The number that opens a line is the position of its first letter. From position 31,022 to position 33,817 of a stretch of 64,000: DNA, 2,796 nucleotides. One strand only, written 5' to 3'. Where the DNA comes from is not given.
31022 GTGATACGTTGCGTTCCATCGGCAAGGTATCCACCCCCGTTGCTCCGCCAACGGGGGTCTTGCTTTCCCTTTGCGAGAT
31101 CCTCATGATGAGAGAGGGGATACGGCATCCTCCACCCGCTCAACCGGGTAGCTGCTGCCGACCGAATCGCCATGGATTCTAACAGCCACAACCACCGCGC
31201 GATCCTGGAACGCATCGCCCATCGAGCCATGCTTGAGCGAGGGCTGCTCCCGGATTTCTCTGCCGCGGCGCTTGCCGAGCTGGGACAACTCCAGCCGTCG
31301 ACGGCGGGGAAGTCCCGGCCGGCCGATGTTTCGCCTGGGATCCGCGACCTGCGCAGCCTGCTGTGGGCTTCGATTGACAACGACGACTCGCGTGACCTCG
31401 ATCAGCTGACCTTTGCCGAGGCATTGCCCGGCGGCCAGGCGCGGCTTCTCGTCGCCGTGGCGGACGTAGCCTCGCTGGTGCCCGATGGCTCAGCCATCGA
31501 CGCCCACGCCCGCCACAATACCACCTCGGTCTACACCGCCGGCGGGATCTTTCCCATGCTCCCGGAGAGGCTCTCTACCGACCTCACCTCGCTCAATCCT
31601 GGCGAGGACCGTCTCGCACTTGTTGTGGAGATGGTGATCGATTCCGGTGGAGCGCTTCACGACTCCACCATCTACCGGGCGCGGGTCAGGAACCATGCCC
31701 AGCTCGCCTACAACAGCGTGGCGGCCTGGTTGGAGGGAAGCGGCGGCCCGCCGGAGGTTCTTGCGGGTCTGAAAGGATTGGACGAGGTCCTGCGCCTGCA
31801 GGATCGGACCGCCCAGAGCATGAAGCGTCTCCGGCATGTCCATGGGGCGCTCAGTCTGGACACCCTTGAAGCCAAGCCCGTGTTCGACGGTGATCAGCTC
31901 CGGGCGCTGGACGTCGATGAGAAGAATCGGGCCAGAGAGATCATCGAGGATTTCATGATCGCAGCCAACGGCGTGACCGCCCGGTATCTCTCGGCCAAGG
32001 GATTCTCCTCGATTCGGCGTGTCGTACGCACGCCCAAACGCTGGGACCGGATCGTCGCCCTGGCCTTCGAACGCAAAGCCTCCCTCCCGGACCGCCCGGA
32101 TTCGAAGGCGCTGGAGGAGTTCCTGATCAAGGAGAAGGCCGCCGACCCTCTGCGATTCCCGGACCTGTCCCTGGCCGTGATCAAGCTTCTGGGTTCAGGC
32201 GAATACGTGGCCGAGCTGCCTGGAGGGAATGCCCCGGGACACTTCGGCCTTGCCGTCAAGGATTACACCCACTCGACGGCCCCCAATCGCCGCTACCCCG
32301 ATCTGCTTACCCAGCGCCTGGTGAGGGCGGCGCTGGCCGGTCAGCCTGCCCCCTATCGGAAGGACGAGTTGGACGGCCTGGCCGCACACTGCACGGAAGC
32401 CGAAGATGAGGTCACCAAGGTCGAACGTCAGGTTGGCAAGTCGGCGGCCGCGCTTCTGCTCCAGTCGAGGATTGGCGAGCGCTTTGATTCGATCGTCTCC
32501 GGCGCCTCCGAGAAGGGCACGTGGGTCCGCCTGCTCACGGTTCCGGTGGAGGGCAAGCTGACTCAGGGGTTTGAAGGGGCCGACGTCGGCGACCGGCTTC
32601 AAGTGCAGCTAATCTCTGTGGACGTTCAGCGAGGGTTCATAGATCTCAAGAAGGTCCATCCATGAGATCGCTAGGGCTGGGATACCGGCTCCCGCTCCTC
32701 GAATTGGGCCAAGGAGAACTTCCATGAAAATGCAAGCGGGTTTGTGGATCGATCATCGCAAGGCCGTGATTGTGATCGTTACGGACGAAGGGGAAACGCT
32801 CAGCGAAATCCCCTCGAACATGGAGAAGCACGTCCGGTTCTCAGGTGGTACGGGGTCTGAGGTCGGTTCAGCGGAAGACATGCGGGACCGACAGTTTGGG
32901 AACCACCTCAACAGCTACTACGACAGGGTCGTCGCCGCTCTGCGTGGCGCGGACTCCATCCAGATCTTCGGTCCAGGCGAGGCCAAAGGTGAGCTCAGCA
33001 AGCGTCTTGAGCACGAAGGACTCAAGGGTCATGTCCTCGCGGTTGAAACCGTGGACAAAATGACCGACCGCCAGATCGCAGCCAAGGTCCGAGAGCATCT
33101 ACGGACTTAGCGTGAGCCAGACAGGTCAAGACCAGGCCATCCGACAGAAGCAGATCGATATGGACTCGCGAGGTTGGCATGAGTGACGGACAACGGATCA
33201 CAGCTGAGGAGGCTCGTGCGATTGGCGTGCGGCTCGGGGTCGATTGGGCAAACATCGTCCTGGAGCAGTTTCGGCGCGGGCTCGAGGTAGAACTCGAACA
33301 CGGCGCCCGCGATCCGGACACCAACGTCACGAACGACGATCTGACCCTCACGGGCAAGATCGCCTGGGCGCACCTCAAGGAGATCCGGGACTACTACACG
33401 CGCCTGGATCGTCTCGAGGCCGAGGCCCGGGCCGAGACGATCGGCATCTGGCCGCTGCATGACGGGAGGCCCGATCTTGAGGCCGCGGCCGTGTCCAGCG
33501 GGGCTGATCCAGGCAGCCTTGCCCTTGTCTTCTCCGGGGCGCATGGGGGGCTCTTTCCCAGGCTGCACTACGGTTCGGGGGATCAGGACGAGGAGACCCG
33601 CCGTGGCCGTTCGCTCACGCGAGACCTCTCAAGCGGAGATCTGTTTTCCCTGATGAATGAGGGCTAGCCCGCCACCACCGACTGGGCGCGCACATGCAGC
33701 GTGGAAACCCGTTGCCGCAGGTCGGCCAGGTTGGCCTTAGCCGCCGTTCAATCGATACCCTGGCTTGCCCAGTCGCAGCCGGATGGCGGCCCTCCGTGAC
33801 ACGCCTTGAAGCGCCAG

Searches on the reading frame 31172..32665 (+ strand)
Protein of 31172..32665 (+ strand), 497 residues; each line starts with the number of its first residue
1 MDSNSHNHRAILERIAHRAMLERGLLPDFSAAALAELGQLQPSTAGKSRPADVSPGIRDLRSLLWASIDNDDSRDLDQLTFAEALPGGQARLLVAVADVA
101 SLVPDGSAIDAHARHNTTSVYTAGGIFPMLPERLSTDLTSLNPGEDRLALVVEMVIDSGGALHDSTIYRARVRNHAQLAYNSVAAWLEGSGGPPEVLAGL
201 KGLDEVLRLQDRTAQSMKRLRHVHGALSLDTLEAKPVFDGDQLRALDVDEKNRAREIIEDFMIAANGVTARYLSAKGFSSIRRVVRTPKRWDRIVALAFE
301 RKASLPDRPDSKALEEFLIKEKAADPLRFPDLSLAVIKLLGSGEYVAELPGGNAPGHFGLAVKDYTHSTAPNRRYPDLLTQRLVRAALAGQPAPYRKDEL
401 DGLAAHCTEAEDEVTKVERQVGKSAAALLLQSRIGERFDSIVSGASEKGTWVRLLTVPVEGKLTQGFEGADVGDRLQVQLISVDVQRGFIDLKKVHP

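Call 17: search_protein_families(library=pfam, proteins=[window:31172-32665:+], max_evalue=0.01)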
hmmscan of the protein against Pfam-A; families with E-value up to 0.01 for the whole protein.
window:31172-32665:+ (497 aa): 2 families
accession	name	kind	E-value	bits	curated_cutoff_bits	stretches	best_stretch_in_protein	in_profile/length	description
PF00773.25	RNB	-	7.1e-81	272.4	29.3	1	58-389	2-325/326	RNB domain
PF18614.7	RNase_II_C_S1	-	2.6e-16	59.7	26.6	1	436-494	1-58/59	RNase II-type exonuclease C-terminal S1 domain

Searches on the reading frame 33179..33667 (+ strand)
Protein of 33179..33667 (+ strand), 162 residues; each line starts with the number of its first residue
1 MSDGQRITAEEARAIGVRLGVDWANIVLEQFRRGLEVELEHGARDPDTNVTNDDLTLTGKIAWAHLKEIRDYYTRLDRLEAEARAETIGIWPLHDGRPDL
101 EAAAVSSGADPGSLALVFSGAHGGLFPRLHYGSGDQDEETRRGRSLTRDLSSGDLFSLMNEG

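Call 62: search_protein_families(library=pfam, max_evalue=0.001, proteins=[window:33179-33667:+])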
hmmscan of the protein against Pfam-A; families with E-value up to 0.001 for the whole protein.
window:33179-33667:+ (162 aa): 1 family
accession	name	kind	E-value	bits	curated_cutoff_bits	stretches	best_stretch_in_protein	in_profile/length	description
PF18905.5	DUF5661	-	8.4e-18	64.9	27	1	13-81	2-64/65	Protein of unknown function (DUF5661)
